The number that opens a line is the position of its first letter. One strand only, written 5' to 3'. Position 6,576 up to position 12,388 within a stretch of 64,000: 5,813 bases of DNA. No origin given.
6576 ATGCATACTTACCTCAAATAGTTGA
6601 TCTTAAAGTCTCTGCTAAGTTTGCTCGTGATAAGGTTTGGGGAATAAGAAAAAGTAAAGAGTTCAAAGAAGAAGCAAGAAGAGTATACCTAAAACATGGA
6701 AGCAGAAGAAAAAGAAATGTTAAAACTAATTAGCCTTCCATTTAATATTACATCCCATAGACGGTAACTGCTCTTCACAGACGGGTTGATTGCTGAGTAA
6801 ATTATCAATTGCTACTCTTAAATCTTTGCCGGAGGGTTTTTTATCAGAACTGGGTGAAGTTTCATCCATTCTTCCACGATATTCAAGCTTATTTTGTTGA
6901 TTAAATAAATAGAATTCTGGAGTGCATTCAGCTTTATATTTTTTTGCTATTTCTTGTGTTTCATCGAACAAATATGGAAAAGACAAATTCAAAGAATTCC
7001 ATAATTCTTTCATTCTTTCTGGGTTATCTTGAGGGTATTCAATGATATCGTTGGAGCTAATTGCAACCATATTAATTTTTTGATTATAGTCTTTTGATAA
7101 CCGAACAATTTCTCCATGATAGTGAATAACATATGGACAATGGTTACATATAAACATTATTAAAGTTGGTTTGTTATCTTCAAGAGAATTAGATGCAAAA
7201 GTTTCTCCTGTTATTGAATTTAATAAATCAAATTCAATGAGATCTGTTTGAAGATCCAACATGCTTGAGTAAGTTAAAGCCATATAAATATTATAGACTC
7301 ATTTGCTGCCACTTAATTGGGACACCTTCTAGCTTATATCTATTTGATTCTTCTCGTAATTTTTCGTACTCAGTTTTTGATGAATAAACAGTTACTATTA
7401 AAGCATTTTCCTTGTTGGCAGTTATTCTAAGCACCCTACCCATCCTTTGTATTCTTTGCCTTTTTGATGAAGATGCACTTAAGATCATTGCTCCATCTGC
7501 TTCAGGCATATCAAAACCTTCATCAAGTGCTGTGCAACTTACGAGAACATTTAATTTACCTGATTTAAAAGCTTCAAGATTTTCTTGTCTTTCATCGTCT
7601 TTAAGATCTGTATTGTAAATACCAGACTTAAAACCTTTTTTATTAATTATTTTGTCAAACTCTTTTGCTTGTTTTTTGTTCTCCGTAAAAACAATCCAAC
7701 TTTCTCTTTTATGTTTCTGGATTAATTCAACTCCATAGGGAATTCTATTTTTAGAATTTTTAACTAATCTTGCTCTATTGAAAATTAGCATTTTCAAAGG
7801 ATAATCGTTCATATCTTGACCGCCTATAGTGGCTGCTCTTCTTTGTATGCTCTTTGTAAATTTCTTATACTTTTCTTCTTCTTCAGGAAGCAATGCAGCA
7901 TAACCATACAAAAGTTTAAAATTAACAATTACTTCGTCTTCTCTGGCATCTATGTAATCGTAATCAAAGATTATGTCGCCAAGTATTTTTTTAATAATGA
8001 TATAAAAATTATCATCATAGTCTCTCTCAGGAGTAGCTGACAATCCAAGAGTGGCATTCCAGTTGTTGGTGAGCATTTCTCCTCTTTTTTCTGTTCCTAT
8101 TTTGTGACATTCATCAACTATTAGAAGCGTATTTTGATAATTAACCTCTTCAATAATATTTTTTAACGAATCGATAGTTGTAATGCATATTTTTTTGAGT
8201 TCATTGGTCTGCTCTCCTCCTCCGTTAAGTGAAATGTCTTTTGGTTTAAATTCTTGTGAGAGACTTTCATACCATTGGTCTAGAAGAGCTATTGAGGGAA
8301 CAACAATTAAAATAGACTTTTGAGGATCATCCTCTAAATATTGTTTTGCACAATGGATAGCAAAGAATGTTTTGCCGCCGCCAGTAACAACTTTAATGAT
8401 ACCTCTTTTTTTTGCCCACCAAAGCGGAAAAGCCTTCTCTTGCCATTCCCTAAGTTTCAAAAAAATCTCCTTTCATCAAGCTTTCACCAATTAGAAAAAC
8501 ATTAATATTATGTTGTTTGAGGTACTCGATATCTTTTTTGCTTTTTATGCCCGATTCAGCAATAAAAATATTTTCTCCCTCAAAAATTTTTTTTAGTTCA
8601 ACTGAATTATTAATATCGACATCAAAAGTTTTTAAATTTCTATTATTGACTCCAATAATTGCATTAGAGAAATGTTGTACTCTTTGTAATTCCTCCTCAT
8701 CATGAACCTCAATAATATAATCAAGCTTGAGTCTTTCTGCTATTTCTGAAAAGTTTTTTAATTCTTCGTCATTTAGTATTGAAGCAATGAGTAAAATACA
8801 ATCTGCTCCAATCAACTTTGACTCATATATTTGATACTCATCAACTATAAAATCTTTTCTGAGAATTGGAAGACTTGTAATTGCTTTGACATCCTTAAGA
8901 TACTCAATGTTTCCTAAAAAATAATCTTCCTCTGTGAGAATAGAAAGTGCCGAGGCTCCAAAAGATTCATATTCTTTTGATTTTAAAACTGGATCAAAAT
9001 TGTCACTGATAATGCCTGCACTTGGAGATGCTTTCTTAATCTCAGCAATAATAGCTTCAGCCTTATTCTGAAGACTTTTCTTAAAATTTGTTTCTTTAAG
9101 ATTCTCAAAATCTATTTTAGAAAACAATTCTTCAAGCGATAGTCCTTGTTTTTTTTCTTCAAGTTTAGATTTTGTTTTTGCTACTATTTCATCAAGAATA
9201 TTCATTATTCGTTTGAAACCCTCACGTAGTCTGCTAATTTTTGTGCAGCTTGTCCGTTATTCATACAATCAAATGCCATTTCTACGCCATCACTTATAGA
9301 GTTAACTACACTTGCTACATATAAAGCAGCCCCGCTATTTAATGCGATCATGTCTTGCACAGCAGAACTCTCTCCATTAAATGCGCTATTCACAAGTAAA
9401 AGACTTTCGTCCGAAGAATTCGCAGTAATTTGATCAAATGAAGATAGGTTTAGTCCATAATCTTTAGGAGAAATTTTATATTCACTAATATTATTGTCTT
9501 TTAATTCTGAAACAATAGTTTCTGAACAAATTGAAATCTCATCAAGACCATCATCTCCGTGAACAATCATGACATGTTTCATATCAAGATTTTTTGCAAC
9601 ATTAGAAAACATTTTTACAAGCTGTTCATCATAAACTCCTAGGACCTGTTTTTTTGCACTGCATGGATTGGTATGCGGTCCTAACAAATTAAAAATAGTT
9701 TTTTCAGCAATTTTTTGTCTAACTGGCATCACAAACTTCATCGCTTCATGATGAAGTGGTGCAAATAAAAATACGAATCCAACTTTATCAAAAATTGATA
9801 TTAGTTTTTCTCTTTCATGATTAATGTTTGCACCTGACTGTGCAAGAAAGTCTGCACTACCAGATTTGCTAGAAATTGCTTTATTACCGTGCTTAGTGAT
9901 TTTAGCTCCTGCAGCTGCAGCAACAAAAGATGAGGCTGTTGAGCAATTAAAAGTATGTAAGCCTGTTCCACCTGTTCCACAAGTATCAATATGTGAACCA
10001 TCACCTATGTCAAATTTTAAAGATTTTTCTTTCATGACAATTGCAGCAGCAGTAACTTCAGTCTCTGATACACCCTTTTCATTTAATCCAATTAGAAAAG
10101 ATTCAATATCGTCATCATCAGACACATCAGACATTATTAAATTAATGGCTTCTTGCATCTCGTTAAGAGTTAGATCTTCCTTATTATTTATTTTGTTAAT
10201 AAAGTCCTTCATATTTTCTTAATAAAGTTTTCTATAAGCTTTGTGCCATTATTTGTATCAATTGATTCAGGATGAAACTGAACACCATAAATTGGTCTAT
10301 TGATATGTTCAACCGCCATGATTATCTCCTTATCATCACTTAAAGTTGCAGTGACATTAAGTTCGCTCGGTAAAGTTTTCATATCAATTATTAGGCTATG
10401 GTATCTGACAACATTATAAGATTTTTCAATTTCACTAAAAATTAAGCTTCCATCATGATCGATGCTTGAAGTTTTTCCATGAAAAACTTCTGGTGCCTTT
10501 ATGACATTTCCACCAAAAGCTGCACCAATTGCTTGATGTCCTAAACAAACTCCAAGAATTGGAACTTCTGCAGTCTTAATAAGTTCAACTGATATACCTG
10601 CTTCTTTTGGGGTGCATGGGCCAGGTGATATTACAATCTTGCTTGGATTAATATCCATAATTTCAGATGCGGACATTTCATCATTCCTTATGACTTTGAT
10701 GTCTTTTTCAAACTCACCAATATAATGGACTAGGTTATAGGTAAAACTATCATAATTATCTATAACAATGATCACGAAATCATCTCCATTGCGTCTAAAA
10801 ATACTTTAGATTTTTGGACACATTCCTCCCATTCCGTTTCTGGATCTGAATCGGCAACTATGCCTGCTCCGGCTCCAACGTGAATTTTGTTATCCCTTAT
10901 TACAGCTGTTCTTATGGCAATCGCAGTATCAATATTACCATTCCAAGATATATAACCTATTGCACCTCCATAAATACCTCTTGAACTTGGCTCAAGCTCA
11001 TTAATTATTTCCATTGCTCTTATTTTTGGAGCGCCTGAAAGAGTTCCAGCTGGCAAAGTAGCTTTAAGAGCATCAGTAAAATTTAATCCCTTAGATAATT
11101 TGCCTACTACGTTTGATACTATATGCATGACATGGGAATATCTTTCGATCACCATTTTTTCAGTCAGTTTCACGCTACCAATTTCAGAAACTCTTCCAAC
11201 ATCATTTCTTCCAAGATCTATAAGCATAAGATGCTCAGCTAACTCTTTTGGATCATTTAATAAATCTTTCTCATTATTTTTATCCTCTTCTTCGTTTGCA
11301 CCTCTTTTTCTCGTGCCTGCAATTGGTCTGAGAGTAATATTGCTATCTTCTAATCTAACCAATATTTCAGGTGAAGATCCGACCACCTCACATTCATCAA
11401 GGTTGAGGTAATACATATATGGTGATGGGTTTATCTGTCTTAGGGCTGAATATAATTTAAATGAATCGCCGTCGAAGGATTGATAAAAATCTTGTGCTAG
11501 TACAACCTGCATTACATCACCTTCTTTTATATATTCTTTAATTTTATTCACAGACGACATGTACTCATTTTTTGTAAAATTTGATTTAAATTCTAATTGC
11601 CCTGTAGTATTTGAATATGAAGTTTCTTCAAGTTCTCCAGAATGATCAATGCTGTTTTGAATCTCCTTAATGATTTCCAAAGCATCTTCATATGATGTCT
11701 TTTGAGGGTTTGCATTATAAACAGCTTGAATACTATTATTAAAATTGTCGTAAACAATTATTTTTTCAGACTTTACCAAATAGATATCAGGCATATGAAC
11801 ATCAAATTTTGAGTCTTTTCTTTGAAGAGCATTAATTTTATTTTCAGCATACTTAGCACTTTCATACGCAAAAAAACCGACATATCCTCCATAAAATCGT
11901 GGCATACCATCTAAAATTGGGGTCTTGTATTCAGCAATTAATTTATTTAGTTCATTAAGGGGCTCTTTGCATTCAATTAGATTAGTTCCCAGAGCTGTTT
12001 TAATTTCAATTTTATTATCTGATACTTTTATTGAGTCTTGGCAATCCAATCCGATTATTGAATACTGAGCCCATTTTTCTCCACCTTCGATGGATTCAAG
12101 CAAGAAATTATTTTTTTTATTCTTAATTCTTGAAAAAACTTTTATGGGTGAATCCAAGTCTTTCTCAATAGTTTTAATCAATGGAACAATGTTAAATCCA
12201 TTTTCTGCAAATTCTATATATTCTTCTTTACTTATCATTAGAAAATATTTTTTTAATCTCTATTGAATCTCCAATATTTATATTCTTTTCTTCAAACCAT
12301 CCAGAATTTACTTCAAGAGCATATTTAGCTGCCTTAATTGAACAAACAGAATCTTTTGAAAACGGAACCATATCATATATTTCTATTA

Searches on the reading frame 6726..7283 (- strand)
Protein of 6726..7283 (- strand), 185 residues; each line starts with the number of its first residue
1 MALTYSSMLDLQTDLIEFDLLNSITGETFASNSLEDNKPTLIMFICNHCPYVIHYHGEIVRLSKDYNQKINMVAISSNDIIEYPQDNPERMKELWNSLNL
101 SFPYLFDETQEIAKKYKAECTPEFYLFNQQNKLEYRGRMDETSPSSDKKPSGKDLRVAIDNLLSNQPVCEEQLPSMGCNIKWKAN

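Call 72: search_protein_families(library=pfam, max_evalue=0.00001, proteins=[window:6726-7283:-])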
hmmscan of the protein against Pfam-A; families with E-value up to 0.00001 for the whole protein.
window:6726-7283:- (185 aa): 4 families
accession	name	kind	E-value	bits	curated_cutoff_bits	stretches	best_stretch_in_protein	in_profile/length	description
PF00578.27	AhpC-TSA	-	1.2e-12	48.3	26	1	16-135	6-123/124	AhpC/TSA family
PF08534.16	Redoxin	-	3.6e-12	46.7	26.6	1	26-143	18-138/148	Redoxin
PF13905.12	Thioredoxin_8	-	4.1e-08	33.9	27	1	37-132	1-93/94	Thioredoxin-like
PF13098.12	Thioredoxin_2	-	5e-07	30.4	27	1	35-140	3-96/104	Thioredoxin-like domain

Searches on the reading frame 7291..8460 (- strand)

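Call 72: search_protein_families(library=pfam, max_evalue=0.00001, proteins=[window:7291-8460:-])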
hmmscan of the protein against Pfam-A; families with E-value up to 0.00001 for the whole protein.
window:7291-8460:- (389 aa): 5 families
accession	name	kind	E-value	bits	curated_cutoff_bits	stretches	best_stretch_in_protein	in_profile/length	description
PF04851.21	ResIII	-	1.7e-26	93.5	22.5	1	1-146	2-164/164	Type III restriction enzyme, res subunit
PF00271.37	Helicase_C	-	1.2e-21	77.4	23.5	1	244-346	7-109/110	Helicase conserved C-terminal domain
PF00270.35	DEAD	-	8.1e-19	68.4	26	1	5-149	2-165/167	DEAD/DEAH box helicase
PF18766.7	SWI2_SNF2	-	1.2e-11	45.1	26.7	1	17-186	18-191/221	SWI2/SNF2 ATPase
PF16203.11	ERCC3_RAD25_C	-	4.8e-09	36.3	27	1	247-362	53-171/248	ERCC3/RAD25/XPB C-terminal helicase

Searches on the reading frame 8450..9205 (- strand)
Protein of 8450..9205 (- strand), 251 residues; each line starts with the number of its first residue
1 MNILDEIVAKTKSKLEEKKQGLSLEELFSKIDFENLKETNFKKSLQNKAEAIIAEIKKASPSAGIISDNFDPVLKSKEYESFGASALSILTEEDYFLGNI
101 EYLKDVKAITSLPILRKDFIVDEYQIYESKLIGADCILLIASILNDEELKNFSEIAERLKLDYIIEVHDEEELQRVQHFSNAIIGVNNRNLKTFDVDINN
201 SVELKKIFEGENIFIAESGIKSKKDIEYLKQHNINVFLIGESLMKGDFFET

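Call 72: search_protein_families(library=pfam, max_evalue=0.00001, proteins=[window:8450-9205:-])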
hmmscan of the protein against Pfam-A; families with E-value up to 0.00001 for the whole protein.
window:8450-9205:- (251 aa): 1 family
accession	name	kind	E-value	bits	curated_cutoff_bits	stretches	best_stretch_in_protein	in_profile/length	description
PF00218.27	IGPS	-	2.2e-81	273.2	27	1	4-246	1-244/254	Indole-3-glycerol phosphate synthase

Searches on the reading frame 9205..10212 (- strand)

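Call 72: search_protein_families(library=pfam, max_evalue=0.00001, proteins=[window:9205-10212:-])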
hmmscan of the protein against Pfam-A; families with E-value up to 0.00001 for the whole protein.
window:9205-10212:- (335 aa): 2 families
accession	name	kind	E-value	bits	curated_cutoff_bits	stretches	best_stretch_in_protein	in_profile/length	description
PF00591.27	Glycos_transf_3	-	1.1e-82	277.9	27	1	74-322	4-252/253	Glycosyl transferase family, a/b domain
PF02885.22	Glycos_trans_3N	-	4e-11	42.9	26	1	2-63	1-62/63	Glycosyl transferase family, helical bundle domain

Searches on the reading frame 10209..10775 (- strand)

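Call 73: search_protein_families(library=pfam, max_evalue=0.00001, proteins=[window:10209-10775:-])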
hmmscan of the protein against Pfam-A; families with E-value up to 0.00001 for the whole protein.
window:10209-10775:- (188 aa): 2 families
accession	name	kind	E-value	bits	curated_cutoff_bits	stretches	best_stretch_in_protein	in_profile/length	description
PF00117.34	GATase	-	1.5e-57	194.8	22.8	1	4-187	2-189/190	Glutamine amidotransferase class-I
PF07722.19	Peptidase_C26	-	1.2e-12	48.5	20.5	1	67-170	102-219/219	Peptidase C26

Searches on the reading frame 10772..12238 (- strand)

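Call 73: search_protein_families(library=pfam, max_evalue=0.00001, proteins=[window:10772-12238:-])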
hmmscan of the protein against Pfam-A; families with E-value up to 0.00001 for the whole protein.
window:10772-12238:- (488 aa): 2 families
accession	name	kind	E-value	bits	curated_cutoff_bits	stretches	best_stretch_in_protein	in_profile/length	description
PF00425.24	Chorismate_bind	-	1.2e-94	317.1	27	1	223-476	2-257/257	chorismate binding enzyme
PF04715.19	Anth_synt_I_N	-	7.8e-30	104.4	23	1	27-170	1-138/140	Anthranilate synthase component I, N terminal region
